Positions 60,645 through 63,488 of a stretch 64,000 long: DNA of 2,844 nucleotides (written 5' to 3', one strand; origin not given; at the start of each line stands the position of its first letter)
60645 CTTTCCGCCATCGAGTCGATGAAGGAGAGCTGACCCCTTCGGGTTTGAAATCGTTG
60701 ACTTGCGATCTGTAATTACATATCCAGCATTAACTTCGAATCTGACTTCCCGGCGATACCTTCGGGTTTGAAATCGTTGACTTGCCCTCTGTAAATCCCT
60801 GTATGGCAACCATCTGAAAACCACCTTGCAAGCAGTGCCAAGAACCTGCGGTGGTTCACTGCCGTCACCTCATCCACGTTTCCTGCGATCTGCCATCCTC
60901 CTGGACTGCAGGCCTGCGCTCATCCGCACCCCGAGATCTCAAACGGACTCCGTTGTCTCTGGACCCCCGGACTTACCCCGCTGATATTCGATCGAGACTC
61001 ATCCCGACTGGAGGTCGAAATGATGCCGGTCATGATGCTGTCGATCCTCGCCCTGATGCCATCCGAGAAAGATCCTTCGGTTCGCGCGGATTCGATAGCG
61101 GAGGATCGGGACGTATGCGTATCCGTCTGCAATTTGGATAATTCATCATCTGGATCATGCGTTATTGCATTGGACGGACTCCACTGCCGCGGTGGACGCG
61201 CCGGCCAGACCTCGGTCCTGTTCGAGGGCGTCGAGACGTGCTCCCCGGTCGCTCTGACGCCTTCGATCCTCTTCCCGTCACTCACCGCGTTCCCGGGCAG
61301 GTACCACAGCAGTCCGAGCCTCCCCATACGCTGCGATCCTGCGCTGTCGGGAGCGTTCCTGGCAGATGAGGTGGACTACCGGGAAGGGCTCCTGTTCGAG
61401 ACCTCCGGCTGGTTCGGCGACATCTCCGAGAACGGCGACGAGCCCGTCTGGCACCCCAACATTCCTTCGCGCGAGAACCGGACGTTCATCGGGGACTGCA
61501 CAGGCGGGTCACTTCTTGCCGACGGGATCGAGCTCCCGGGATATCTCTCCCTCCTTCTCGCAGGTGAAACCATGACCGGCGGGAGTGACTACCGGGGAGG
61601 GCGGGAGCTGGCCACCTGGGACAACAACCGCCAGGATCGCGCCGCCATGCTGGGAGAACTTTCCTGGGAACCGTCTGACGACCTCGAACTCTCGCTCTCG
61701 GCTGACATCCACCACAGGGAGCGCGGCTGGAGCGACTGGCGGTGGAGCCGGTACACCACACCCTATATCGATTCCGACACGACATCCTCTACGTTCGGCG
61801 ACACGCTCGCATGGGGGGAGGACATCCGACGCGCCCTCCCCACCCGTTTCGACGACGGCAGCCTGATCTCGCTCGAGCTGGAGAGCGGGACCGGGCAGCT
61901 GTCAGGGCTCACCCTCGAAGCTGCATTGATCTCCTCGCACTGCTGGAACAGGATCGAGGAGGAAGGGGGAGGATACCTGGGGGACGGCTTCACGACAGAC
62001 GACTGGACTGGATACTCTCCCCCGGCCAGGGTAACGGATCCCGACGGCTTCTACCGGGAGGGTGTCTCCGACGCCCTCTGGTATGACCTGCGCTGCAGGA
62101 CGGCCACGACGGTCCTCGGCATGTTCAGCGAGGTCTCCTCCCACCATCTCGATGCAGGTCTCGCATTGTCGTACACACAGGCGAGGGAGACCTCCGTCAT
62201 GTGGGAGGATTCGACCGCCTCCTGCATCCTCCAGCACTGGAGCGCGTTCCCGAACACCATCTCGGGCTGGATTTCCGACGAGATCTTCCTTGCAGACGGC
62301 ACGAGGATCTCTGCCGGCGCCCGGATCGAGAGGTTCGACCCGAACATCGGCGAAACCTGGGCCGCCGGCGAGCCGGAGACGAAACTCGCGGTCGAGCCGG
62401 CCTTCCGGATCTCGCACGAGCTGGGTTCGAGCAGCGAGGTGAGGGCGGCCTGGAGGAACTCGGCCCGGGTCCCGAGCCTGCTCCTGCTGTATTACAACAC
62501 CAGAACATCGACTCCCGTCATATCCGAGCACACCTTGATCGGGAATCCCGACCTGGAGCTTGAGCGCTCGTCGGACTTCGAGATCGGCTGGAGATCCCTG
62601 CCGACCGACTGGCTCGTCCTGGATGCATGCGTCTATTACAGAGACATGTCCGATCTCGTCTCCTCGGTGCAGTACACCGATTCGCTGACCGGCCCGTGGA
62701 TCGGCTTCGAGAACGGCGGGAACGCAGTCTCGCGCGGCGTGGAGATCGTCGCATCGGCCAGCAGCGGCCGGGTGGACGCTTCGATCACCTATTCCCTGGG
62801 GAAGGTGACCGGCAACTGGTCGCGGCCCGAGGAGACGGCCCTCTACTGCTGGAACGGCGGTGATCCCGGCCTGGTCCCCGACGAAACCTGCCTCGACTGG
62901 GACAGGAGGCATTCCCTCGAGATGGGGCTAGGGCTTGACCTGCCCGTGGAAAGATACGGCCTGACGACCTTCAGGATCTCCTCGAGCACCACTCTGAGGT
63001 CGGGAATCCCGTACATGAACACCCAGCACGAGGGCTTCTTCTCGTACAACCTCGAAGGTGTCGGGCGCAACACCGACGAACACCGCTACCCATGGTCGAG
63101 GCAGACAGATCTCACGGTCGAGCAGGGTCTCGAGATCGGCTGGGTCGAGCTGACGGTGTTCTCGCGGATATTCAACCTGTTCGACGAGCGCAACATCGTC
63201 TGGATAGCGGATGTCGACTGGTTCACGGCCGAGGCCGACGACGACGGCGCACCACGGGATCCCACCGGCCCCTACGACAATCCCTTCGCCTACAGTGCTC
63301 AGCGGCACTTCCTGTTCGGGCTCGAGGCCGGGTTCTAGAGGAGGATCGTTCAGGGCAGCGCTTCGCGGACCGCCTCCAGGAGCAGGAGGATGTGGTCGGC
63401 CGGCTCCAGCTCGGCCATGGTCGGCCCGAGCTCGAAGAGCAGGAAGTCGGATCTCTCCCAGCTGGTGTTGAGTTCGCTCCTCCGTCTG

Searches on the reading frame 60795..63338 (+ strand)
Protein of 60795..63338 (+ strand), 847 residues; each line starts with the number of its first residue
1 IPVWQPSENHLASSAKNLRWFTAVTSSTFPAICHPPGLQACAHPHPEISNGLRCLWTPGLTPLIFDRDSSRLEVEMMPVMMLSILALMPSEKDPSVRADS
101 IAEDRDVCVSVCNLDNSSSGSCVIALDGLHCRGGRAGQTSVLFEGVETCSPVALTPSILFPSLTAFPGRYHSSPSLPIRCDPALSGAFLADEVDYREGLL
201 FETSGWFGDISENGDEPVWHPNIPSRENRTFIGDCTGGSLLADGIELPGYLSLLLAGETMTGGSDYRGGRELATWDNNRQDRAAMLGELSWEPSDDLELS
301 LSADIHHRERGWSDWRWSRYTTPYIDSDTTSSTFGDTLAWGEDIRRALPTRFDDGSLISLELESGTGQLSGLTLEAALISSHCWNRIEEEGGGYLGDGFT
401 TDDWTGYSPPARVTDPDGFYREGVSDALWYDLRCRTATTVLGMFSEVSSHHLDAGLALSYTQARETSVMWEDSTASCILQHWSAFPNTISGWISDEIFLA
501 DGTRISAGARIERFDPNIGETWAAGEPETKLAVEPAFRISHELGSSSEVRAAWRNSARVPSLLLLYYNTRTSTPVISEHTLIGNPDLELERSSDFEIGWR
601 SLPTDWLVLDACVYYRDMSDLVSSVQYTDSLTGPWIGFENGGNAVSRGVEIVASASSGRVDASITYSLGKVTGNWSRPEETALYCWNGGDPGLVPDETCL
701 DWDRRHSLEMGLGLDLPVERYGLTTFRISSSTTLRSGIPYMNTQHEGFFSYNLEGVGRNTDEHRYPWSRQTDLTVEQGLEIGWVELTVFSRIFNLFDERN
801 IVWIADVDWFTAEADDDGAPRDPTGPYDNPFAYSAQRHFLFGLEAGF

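Call 67: search_protein_families(library=pfam, proteins=[window:60795-63338:+], max_evalue=0.0001)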
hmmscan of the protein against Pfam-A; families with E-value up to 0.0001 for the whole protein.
window:60795-63338:+ (847 aa): 1 family
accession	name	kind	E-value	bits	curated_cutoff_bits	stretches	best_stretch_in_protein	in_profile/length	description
PF00593.30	TonB_dep_Rec_b-barrel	-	3.6e-14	53.9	27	1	310-676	14-348/436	TonB dependent receptor-like, beta-barrel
